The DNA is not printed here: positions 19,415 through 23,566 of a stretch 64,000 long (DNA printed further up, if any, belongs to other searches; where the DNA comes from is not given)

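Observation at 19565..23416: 1283-aa STAND NTPase with N-terminal Mrr-like restriction endonuclease motif (Avs2/Avs4-like)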

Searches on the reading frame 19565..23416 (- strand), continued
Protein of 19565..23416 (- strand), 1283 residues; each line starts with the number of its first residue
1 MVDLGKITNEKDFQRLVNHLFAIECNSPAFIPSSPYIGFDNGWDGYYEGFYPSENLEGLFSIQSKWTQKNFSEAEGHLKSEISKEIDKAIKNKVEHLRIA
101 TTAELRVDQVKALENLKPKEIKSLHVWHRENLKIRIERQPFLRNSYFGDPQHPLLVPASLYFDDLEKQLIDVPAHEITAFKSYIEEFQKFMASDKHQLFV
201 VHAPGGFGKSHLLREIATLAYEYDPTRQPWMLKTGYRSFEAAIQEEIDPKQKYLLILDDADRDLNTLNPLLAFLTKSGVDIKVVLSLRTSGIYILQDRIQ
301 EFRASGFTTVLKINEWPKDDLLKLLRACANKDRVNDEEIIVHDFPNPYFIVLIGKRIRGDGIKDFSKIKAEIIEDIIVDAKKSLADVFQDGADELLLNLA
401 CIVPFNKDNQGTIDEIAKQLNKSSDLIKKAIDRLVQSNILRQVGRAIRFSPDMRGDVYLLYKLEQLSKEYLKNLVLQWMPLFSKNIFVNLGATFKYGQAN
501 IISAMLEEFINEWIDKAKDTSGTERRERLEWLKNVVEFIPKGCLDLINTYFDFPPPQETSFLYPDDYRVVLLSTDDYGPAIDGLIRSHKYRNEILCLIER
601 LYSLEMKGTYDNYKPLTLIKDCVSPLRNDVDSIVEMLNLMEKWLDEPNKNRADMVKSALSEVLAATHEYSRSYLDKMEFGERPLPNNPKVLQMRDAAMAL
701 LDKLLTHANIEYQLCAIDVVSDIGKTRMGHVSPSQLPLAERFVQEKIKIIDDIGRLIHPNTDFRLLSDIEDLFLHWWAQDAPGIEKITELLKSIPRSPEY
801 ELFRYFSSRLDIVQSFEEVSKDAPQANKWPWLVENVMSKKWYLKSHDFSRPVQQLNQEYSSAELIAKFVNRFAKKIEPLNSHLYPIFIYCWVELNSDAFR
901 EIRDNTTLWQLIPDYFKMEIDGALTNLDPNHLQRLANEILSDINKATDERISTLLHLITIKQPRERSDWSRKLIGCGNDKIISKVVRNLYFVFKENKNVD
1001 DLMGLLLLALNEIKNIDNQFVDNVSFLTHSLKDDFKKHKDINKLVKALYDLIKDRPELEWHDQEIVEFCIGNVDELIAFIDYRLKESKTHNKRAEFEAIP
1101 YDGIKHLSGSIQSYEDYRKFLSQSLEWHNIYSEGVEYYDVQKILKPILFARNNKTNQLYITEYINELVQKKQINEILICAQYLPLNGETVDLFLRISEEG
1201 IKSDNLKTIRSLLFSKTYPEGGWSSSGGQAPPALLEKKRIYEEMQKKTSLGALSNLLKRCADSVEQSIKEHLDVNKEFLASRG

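Call 85: search_dna_similar(query=window:19568-23416:-, collection=plasmids, mode=protein, max_evalue=0.001, max_rows=15)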
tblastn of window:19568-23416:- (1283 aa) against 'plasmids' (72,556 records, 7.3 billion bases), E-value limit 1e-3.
Records with a match: 1; places in all: 1; records where one place covers at least 80% of the query: 0.
Best place of each record, by identity: <60% 1.
By first word of the organism name: Aulosira 1.
By predicted mobility (MOB-suite, as given by PLSDB): conjugative 1.
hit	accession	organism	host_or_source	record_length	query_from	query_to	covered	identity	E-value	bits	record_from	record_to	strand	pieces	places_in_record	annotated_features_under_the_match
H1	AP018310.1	Aulosira laxa NIES-50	-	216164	184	554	29%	23.4%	5e-7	62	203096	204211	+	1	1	hypothetical protein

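Call 86: search_dna_similar(query=window:19568-23416:-, collection=phages, mode=protein, max_evalue=0.001, max_rows=15)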
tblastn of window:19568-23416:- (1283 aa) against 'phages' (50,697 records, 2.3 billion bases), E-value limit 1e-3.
No match.

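Call 87: find_related_loci(query=A1, collection=viral_contigs, flank=8000)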
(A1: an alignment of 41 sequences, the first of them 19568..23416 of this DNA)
Query A1 (1283 aa) in viral_contigs; peptide patterns used: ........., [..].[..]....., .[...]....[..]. (x = any residue, [..] = any of these).
87 stretches matched a pattern, but none encodes a relative of the query by tblastn (E <= 1e-3).

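Call 91: find_encoding_contigs(protein=P0043, flank=7000, max_places=1)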
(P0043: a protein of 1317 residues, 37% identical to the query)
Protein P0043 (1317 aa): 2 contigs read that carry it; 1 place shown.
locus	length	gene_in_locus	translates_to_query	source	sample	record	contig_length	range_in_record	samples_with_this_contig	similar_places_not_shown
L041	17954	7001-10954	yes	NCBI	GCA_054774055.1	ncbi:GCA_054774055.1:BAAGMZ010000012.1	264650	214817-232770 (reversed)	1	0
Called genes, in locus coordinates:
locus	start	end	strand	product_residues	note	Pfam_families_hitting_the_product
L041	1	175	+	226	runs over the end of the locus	PF20582:UPF0758_N, PF04002:RadC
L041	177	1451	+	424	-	PF13167:GTP-bdg_N, PF16360:GTP-bdg_M, PF00009:GTP_EFTU (faint), PF01926:MMR_HSR1, PF02421:FeoB_N (weak), PF19275:HflX_C (weak)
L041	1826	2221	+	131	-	PF01791:DeoC (weak)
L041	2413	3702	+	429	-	PF02885:Glycos_trans_3N, PF00591:Glycos_transf_3, PF07831:PYNP_C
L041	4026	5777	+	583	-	PF12161:HsdM_N, PF02384:N6_Mtase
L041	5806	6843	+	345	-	PF17761:DUF1016_N, PF06250:YhcG_C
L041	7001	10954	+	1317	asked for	PF00931:NB-ARC (faint), PF25199:nSTAND_NTPase5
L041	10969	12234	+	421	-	PF01420:Methylase_S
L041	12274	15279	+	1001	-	PF04313:HSDR_N, PF00271:Helicase_C (faint), PF04851:ResIII, PF18766:SWI2_SNF2, PF22679:T1R_D3-like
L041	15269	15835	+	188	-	PF01863:YgjP-like, PF08325:WLM (faint)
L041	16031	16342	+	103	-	PF05015:HigB-like_toxin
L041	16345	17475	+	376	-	PF01381:HTH_3, PF06114:Peptidase_M78 (weak)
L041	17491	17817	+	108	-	-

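Call 92: find_encoding_contigs(protein=P0050, flank=7000, max_places=1)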
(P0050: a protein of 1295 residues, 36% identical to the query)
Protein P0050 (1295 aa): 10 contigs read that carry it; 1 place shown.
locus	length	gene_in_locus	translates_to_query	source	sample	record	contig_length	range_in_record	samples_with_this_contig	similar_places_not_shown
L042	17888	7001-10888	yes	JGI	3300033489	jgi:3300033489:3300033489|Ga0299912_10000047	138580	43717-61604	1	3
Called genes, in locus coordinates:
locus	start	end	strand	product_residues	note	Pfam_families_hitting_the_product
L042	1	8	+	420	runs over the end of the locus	PF00275:EPSP_synthase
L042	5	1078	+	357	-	PF04551:GcpE, PF26540:GcpE_C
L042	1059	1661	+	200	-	PF00117:GATase, PF07722:Peptidase_C26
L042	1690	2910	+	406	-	PF00557:Peptidase_M24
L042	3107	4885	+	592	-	PF12161:HsdM_N, PF02384:N6_Mtase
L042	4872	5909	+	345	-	PF02661:Fic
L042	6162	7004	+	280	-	PF18863:AbiJ_NTD4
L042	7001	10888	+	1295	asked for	PF25199:nSTAND_NTPase5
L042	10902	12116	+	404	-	PF01420:Methylase_S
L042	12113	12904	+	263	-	PF05168:HEPN (weak)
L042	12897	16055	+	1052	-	PF04313:HSDR_N, PF04851:ResIII, PF18766:SWI2_SNF2, PF22679:T1R_D3-like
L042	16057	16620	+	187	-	PF01863:YgjP-like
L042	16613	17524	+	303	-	PF02899:Phage_int_SAM_1, PF13495:Phage_int_SAM_4 (faint), PF00589:Phage_integrase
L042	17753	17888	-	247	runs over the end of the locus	PF00515:TPR_1 (faint), PF07719:TPR_2 (faint), PF21033:RMD1-3, PF14559:TPR_19 (faint), PF13181:TPR_8 (faint), PF13414:TPR_11 (faint), PF13424:TPR_12 (faint), PF21033:RMD1-3 (weak), +1 more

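Call 93: find_encoding_contigs(protein=P0069, flank=7000, max_places=1)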
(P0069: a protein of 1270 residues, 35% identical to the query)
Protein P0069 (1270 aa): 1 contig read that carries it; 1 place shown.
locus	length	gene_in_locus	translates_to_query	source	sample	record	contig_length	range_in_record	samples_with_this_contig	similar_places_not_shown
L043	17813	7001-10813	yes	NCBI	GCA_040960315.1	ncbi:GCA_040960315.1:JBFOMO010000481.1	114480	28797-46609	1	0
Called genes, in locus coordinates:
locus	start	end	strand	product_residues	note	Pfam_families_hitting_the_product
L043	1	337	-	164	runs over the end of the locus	PF01257:2Fe-2S_thioredx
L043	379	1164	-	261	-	PF13507:GATase_5, PF07685:GATase_3 (faint)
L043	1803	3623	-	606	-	PF00005:ABC_tran, PF02463:SMC_N (faint), PF03193:RsgA_GTPase (faint), PF13175:AAA_15 (faint), PF13191:AAA_16 (faint), PF12848:ABC_tran_Xtn, PF00005:ABC_tran, PF16326:ABC_tran_CTD, +5 more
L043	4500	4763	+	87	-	PF02604:PhdYeFM_antitox (weak)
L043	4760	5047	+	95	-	PF15738:YafQ_toxin (weak)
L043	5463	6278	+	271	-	PF00248:Aldo_ket_red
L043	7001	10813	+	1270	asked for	PF25199:nSTAND_NTPase5 (weak)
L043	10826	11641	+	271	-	-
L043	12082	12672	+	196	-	PF13671:AAA_33, PF06414:Zeta_toxin (weak)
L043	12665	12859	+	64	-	-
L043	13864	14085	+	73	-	-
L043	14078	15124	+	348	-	PF11805:DUF3326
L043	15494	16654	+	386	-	PF13173:AAA_14, PF13401:AAA_22 (faint), PF13635:DUF4143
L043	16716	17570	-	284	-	-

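Call 94: find_encoding_contigs(protein=P0083, flank=7000, max_places=1)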
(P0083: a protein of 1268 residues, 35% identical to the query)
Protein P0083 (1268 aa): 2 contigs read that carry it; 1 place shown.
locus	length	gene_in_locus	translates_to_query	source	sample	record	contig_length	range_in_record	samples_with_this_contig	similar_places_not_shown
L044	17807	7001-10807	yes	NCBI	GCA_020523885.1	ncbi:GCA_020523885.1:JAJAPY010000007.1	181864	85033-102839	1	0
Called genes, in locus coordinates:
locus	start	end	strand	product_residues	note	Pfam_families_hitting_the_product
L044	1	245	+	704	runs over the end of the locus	PF12161:HsdM_N, PF02384:N6_Mtase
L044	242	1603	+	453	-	PF01420:Methylase_S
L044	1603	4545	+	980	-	PF04313:HSDR_N, PF00270:DEAD (weak), PF04851:ResIII, PF18766:SWI2_SNF2, PF22679:T1R_D3-like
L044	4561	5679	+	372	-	-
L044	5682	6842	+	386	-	-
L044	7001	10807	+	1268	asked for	-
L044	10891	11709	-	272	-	PF00149:Metallophos, PF14582:Metallophos_3 (faint)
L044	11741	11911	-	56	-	-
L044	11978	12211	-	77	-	-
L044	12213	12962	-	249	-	-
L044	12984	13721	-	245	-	-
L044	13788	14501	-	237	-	PF04542:Sigma70_r2 (weak), PF04545:Sigma70_r4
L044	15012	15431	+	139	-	-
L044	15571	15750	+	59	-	PF12728:HTH_17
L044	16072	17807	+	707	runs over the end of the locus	-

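Call 101: search_protein_families(library=pfam, alignment_id=A5, max_evalue=0.00001)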
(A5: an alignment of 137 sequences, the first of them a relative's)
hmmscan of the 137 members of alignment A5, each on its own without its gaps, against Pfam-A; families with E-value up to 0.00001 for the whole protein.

A. member 1, L013:3854-4618:+ (255 aa): 0 families

B. families by the number of members that match (of 137 scanned): 139 families (the first 25 are shown)
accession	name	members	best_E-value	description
PF02384.22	N6_Mtase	3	1.8e-108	N-6 DNA Methylase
PF00361.26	Proton_antipo_M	3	1e-69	NADH:quinone oxidoreductase/Mrp antiporter, TM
PF00072.30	Response_reg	3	8.1e-30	Response regulator receiver domain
PF00210.30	Ferritin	3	9.9e-23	Ferritin-like domain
PF14417.12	MEDS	2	7.6e-46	MEDS: MEthanogen/methylotroph, DcmR Sensory domain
PF07669.17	Eco57I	2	1e-40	Eco57I restriction-modification methylase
PF00753.33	Lactamase_B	2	9.3e-32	Metallo-beta-lactamase superfamily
PF12161.14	HsdM_N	2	3.9e-30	HsdM N-terminal domain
PF01420.25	Methylase_S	2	1.4e-29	Type I restriction modification DNA specificity domain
PF02535.28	Zip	2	1.6e-28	ZIP Zinc transporter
PF12706.13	Lactamase_B_2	2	1.3e-22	Beta-lactamase superfamily domain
PF04851.21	ResIII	2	4.6e-22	Type III restriction enzyme, res subunit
PF08867.16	FRG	2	1.6e-17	FRG domain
PF00310.26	GATase_2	1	1.3e-181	Glutamine amidotransferases class-II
PF01645.23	Glu_synthase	1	9.3e-146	Conserved region in glutamate synthase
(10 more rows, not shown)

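Call 102: search_protein_families(library=padloc, alignment_id=A5, max_evalue=1e-8)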
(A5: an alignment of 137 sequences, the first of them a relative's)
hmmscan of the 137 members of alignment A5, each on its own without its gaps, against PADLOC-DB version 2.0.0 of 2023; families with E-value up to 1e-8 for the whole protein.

A. member 1, L013:3854-4618:+ (255 aa): 0 families

B. families by the number of members that match (of 137 scanned): 299 families (the first 25 are shown)
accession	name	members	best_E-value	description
PDLC03032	MTase_I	4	9.6e-106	Type I methyltransferase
PDLC03038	MTase_I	3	9.4e-94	Type I methyltransferase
PDLC03348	MTase_II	3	1.7e-29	Type II methyltransferase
PDLC03031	MTase_I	2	0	Type I methyltransferase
PDLC03022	MTase_I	2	8.6e-159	Type I methyltransferase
PDLC03027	MTase_I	2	1.7e-139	Type I methyltransferase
PDLC03106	Specificity_I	2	5.7e-136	Type I specificity subunit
PDLC03039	MTase_I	2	2.3e-93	Type I methyltransferase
PDLC03028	MTase_I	2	6.4e-83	Type I methyltransferase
PDLC03019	MTase_I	2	4.1e-76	Type I methyltransferase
PDLC03021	MTase_I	2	5.8e-67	Type I methyltransferase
PDLC03033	MTase_I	2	2.3e-65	Type I methyltransferase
PDLC03035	MTase_I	2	2.5e-64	Type I methyltransferase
PDLC03029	MTase_I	2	2.8e-62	Type I methyltransferase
PDLC03148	Specificity_I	2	3.2e-62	Type I specificity subunit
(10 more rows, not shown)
